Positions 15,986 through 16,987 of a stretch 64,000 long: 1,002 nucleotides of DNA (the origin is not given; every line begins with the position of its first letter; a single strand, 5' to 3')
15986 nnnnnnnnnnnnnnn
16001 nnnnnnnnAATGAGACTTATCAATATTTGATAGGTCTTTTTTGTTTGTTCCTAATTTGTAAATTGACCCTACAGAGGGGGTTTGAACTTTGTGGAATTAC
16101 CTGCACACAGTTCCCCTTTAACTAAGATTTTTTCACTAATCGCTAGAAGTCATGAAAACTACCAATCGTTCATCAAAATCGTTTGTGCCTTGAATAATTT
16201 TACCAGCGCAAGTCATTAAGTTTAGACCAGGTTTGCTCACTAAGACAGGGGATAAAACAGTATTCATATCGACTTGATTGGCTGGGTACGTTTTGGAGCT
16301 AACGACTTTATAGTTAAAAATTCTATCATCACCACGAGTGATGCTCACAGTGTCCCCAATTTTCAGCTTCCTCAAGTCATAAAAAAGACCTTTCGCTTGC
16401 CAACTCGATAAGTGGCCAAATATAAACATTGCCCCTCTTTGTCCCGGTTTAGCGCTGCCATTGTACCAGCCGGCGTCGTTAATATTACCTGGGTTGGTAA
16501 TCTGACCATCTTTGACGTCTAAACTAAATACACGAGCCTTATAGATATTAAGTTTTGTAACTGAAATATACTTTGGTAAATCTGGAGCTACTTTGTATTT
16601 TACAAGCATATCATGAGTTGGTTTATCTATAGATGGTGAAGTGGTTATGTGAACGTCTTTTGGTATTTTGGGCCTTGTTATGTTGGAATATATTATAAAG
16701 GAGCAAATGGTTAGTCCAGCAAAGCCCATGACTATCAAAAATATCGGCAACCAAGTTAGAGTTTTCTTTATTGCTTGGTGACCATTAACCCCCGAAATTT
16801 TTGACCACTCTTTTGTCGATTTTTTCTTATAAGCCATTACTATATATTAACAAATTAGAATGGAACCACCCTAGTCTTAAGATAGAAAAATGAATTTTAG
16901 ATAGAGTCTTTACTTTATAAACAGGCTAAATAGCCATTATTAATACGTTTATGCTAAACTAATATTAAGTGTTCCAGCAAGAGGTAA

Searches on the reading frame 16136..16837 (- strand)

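Call 99: search_protein_families(library=pfam, proteins=[window:16136-16837:-], max_evalue=0.001)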
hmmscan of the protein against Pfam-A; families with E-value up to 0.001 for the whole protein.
window:16136-16837:- (233 aa): 1 family
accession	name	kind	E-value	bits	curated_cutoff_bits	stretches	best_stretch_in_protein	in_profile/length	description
PF04203.18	Sortase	-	5.9e-16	58.8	26.6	1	101-228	10-121/125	Sortase domain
